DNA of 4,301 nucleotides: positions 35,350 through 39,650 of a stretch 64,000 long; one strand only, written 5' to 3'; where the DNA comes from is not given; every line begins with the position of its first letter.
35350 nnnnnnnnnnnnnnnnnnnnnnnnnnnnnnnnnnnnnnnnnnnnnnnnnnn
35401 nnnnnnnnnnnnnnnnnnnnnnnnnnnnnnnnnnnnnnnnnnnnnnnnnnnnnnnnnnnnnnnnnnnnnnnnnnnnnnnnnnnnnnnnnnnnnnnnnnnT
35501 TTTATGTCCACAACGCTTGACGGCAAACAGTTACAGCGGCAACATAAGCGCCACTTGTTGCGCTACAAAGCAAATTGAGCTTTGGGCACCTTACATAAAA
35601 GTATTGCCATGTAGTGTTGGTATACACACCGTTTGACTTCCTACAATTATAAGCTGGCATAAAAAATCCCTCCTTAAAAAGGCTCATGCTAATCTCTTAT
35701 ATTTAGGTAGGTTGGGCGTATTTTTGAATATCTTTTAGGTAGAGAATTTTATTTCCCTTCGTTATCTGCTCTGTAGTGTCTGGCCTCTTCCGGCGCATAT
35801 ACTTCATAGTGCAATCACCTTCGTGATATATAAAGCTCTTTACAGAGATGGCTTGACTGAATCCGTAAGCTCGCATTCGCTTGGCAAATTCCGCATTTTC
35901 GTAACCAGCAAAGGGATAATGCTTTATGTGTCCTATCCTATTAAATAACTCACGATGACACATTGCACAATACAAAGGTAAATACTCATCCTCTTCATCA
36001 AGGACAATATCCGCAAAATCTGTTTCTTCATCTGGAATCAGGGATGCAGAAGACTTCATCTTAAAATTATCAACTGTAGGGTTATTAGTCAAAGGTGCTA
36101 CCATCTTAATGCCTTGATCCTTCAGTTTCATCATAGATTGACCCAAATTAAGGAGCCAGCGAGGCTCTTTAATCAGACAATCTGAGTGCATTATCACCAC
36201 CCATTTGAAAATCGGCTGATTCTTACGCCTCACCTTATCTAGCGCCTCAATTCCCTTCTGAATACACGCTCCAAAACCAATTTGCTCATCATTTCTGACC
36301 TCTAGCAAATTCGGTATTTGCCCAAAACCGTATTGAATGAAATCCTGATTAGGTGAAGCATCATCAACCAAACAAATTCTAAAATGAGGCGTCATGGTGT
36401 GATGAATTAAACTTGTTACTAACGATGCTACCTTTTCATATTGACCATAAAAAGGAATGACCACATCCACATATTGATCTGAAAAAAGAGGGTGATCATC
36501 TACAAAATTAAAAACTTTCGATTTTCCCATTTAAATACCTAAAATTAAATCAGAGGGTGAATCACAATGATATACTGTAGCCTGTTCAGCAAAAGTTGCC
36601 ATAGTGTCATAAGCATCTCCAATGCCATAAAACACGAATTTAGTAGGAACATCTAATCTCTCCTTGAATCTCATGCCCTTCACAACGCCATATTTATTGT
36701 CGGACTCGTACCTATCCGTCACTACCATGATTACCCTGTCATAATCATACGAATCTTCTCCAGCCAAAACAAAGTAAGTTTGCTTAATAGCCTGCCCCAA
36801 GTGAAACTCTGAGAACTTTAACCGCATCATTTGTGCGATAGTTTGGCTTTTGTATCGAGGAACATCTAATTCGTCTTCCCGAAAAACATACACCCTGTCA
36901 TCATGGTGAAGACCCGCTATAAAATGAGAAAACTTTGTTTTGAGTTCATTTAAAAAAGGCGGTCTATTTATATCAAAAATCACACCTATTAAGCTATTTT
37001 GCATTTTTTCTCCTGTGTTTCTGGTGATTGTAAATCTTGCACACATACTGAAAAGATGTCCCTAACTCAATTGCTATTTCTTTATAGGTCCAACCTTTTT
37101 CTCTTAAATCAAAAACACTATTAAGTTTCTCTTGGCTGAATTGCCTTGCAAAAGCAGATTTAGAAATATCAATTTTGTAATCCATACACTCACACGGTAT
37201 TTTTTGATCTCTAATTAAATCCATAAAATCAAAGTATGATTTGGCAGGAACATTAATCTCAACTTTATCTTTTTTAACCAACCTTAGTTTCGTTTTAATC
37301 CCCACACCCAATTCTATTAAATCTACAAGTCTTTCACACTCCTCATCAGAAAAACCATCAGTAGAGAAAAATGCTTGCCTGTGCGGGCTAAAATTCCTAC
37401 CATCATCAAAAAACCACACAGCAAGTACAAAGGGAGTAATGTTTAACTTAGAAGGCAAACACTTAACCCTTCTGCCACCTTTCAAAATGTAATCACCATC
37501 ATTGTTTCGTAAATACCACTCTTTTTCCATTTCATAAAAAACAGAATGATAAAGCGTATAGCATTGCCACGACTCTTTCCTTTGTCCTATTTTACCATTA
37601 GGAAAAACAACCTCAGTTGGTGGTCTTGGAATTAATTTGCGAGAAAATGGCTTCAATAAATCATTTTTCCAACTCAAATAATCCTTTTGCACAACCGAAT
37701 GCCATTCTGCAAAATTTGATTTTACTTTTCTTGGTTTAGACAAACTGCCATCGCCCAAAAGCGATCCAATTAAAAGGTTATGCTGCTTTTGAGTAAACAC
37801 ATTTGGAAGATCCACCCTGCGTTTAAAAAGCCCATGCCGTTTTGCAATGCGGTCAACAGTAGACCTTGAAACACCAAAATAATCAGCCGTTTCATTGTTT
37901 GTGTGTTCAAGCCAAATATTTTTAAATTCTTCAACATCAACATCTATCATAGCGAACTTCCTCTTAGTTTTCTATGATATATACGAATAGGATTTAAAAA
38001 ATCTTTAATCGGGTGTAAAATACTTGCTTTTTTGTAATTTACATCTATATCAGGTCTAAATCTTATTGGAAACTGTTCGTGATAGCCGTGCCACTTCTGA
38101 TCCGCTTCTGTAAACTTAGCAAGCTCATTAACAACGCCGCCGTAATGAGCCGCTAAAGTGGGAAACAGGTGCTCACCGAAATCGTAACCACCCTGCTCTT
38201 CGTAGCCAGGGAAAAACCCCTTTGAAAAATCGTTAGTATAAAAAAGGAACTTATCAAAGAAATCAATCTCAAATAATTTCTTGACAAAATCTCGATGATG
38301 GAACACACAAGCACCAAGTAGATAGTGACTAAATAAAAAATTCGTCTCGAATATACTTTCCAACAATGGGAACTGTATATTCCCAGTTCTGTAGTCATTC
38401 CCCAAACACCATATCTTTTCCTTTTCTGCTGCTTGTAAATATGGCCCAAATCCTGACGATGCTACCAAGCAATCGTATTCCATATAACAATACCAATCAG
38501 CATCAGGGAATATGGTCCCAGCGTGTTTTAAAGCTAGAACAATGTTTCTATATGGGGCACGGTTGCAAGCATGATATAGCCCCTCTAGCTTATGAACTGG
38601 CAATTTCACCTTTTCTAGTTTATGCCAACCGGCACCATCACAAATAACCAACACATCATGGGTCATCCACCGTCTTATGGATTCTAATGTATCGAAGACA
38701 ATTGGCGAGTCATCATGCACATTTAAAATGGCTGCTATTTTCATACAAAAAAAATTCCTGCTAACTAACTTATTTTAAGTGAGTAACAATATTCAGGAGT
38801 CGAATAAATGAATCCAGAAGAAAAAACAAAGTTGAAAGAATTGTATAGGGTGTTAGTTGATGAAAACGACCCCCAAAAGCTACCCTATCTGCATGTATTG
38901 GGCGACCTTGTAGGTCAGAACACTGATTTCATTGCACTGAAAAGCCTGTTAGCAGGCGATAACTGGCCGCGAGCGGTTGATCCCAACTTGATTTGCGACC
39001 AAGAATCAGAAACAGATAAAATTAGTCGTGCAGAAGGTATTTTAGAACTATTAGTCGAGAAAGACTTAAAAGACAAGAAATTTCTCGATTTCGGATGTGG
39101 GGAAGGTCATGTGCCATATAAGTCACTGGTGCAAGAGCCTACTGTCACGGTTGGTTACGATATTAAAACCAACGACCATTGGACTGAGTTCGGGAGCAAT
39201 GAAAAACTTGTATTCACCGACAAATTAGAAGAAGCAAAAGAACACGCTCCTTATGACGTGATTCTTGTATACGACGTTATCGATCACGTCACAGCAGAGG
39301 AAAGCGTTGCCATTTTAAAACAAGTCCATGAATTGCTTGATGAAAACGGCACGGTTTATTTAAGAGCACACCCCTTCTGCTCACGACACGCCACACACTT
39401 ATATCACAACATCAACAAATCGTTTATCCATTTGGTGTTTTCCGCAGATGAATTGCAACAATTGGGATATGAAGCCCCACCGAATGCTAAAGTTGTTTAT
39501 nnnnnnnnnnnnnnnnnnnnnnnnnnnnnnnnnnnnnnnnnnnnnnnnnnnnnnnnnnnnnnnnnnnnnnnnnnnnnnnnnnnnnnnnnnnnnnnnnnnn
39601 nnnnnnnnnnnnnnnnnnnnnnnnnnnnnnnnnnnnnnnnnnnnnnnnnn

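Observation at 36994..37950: Free-standing two-motif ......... homing endonuclease inside the glycan island, overlapping its neighbour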

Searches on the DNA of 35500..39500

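Call 77: search_rna_families(source=window, start=35500, end=39500, threshold=evalue, max_evalue=1)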
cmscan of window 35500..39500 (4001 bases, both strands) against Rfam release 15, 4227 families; matches with E-value up to 1: 0.
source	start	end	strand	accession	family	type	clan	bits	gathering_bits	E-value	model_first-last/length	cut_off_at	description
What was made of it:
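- On Free-standing (not intron- or intein-encoded): No Rfam match at E<=1 (call 77).
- No Rfam family in 35500..39500 (call 77). No intron family is detected (call 77).
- Tried and rejected: No Rfam hit (call 77).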

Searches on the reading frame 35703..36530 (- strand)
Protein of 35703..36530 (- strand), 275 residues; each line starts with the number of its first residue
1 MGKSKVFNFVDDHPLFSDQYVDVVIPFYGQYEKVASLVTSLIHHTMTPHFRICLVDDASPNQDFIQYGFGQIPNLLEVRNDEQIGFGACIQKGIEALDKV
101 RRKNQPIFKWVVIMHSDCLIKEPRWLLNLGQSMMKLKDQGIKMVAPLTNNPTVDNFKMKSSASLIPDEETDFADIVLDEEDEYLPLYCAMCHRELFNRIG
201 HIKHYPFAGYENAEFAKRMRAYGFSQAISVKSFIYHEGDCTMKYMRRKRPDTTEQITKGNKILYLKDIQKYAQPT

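Call 3: search_protein_families(library=pfam, proteins=[window:35703-36530:-], max_evalue=1)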
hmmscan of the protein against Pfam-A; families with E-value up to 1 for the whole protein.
window:35703-36530:- (275 aa): 3 families
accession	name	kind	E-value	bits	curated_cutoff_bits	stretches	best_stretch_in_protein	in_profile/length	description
PF00535.33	Glycos_transf_2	-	5.1e-08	33.5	23.3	1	23-199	2-167/168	Glycosyl transferase family 2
PF13641.12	Glyco_tranf_2_3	-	0.09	13.2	27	1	21-133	3-111/230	Glycosyltransferase like family 2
PF25164.1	CoiA_N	-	0.14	12.1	26.3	1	185-208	17-40/50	Competence protein CoiA, N-terminal domain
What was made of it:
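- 35703..36530 (-): GT2 glycosyltransferase, last gene of the conserved UP-(HE)-DN-GT2 cassette. PF00535 E=5e-8 (call 3).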

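Call 4: search_protein_families(library=phrogs, proteins=[window:35703-36530:-], max_evalue=0.1)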
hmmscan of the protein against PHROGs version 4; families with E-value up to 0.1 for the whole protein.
window:35703-36530:- (275 aa): 2 families
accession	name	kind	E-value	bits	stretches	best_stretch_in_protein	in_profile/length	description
phrog_3692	-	moron, auxiliary metabolic gene and host takeover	2.2e-05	25.7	1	21-132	4-110/205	glycosyltransferase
phrog_2456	-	moron, auxiliary metabolic gene and host takeover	0.024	15.2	0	187-227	139-180/239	glycosyltransferase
